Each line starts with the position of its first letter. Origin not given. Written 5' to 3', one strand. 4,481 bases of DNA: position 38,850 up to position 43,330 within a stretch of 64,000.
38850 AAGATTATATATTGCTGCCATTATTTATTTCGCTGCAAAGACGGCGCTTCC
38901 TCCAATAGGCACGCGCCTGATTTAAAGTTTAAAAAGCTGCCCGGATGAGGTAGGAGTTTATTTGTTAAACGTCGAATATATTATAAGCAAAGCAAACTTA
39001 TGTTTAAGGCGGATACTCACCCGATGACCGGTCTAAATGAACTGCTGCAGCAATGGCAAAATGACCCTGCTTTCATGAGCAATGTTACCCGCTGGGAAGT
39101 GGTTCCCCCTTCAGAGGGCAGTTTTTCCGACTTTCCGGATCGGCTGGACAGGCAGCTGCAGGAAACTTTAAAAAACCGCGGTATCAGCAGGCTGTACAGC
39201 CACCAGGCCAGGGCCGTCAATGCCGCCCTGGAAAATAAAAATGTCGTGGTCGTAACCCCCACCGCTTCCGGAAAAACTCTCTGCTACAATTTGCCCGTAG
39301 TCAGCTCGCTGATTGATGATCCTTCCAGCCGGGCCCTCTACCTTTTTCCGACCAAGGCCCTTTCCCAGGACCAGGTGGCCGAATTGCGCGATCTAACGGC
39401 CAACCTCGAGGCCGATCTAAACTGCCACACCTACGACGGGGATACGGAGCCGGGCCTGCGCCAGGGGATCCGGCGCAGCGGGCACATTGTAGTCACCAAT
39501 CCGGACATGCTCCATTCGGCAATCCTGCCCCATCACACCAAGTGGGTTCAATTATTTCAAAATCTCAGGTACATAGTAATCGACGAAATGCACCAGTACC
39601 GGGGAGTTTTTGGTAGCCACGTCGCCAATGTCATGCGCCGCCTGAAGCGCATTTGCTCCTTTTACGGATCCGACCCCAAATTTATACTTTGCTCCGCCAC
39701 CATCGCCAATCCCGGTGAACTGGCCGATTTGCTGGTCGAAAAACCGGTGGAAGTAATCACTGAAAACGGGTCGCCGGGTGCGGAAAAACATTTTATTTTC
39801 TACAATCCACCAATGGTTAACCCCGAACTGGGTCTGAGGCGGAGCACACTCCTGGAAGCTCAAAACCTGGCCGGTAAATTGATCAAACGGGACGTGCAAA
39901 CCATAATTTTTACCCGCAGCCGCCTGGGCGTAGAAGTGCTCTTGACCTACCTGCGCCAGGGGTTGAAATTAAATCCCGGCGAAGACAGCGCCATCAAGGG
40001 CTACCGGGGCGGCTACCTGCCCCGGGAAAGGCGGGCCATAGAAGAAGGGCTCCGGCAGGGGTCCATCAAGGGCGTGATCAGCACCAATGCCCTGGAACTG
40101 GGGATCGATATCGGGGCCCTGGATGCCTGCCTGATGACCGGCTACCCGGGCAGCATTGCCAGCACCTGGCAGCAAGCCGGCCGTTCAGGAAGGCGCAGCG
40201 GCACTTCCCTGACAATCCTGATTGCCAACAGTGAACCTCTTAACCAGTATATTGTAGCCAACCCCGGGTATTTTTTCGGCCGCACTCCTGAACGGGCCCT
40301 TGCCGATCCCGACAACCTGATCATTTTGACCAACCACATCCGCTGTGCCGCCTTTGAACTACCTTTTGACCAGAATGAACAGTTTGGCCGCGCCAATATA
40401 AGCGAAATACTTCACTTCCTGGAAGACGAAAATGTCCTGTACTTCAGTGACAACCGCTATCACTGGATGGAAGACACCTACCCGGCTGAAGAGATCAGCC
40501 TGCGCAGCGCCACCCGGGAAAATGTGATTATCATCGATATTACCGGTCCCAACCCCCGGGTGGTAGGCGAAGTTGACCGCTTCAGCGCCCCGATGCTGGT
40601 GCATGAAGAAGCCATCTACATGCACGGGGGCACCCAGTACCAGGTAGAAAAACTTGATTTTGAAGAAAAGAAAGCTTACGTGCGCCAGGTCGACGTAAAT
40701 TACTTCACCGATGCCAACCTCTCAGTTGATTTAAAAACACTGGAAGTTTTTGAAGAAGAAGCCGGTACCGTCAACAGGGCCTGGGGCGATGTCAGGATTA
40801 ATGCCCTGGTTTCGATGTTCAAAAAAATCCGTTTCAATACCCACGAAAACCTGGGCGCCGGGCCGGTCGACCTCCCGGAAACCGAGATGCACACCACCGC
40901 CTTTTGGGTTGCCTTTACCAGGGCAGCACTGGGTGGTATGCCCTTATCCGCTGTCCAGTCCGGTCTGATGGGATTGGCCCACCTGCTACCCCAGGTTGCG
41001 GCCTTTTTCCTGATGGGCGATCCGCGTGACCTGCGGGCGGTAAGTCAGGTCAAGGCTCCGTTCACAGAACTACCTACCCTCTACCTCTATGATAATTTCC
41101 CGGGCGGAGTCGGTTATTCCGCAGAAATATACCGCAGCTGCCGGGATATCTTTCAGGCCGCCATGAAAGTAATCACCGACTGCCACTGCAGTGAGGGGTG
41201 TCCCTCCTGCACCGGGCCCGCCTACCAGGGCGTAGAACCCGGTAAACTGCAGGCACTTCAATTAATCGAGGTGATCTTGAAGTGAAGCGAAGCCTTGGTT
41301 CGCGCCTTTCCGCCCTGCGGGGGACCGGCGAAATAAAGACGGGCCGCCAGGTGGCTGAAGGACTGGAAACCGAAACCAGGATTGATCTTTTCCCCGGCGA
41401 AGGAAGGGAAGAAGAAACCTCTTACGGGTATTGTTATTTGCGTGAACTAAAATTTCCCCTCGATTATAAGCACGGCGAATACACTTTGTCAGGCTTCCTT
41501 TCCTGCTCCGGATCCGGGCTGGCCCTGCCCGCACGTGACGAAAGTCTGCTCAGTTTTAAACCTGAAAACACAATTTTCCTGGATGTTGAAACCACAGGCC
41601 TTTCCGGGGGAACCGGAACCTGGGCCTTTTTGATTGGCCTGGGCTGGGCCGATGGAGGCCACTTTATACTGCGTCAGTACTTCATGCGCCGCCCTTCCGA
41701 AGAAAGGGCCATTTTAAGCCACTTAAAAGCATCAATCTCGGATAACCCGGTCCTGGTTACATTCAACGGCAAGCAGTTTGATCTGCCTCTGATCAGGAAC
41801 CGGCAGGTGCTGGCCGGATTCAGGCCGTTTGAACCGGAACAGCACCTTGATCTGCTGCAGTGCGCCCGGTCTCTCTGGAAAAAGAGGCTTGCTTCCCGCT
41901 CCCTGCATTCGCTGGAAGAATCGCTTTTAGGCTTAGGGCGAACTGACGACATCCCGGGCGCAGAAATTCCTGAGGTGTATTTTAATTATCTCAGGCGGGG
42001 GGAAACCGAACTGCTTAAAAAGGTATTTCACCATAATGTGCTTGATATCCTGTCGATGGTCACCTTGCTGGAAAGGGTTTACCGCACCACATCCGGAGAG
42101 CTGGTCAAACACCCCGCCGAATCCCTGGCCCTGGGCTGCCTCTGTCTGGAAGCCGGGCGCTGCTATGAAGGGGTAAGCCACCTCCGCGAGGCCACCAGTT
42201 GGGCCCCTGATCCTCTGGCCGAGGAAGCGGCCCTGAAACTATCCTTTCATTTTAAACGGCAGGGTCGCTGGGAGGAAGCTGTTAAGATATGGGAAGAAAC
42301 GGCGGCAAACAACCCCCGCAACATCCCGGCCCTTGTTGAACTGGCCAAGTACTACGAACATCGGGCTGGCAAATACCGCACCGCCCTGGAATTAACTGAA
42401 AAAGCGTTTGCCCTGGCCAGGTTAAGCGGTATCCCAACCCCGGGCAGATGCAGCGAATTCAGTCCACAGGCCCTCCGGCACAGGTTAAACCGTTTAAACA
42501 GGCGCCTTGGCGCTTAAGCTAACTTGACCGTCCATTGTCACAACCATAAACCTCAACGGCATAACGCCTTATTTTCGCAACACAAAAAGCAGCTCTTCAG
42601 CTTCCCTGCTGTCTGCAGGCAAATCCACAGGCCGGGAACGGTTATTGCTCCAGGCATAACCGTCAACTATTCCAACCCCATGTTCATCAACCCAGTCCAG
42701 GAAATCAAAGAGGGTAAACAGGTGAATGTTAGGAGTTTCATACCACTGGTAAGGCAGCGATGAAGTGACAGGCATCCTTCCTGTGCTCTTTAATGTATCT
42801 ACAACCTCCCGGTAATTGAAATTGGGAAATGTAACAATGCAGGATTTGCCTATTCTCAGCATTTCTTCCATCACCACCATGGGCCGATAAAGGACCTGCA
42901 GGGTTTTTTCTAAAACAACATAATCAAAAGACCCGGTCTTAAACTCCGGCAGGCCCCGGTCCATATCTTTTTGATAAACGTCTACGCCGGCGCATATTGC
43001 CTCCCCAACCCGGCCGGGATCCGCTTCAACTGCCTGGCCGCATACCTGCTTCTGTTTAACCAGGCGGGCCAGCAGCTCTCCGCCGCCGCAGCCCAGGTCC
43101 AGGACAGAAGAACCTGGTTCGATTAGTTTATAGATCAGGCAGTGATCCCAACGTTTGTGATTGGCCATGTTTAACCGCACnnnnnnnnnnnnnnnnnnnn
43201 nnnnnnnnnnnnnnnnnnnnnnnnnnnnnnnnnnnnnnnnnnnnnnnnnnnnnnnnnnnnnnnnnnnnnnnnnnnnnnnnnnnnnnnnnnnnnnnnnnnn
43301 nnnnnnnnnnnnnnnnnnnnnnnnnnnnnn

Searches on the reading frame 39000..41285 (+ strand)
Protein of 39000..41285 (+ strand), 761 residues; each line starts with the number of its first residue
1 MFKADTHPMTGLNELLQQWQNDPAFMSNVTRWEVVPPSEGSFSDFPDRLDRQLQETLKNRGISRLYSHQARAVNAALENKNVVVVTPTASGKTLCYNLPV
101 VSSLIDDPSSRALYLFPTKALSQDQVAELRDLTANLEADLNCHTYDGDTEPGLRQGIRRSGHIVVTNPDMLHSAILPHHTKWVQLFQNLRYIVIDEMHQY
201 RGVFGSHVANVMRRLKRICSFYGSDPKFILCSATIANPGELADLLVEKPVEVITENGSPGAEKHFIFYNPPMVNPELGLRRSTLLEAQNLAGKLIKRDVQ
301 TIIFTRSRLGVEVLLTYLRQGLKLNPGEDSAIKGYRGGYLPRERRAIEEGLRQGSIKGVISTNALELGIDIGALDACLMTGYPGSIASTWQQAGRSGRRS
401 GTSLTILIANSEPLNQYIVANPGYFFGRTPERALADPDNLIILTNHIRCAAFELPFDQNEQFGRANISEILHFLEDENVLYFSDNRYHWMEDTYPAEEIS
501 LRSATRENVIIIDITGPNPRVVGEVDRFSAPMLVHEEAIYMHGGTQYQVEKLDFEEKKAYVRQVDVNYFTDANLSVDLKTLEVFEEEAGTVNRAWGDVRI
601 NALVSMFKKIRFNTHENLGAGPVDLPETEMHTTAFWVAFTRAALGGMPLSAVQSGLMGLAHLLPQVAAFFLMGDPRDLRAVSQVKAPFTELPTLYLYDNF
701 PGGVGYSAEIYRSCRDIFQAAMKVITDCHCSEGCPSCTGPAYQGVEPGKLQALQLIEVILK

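Call 27: find_encoding_contigs(protein=window:39000-41285:+, flank=10000, max_places=1)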
Protein window:39000-41285:+ (761 aa): no gene with exactly this product is on record in the collection.

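Call 30: search_protein_families(library=pfam, proteins=[window:39000-41285:+])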
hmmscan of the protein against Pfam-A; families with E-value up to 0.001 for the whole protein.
window:39000-41285:+ (761 aa): 5 families
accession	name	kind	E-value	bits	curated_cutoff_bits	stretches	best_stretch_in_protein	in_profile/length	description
PF00270.35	DEAD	-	1.3e-35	123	26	1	67-236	2-161/167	DEAD/DEAH box helicase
PF09369.15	MZB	-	2.5e-19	70.2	24.2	1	659-738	1-80/80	MrfA Zn-binding domain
PF00271.37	Helicase_C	-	6.9e-13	49.3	23.5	1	294-399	9-109/110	Helicase conserved C-terminal domain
PF04851.21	ResIII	-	2e-10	41.2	22.5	1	64-210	3-145/164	Type III restriction enzyme, res subunit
PF22982.3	WHD_HRQ1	-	4.7e-10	40.8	27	1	436-504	2-70/70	ATP-dependent helicase HRQ1, winged helix domain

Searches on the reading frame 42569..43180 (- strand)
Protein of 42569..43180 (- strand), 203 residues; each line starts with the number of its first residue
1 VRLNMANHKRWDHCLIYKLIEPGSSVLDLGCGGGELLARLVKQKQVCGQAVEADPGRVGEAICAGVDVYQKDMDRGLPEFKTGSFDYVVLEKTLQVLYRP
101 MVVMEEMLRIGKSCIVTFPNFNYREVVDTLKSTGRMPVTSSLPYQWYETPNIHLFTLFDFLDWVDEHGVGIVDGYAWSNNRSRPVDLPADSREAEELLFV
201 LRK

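Call 30: search_protein_families(library=pfam, proteins=[window:42569-43180:-])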
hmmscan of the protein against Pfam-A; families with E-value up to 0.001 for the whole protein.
window:42569-43180:- (203 aa): 6 families
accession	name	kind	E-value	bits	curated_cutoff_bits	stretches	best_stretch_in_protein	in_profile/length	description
PF07021.18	MetW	-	7.2e-56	189.3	21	1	10-180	1-171/193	Methionine biosynthesis protein MetW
PF13847.12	Methyltransf_31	-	5.1e-08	33.2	27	1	21-130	2-122/145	Methyltransferase domain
PF13489.12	Methyltransf_23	-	6e-07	29.8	27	1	20-168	20-158/164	Methyltransferase domain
PF08241.18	Methyltransf_11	-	7.6e-07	30.1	21.2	1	27-112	1-88/95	Methyltransferase domain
PF13649.12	Methyltransf_25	-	1e-06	29.7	27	1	26-110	1-92/97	Methyltransferase domain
PF02353.26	CMAS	-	0.00038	20.3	27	1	1-67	41-109/273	Mycolic acid cyclopropane synthetase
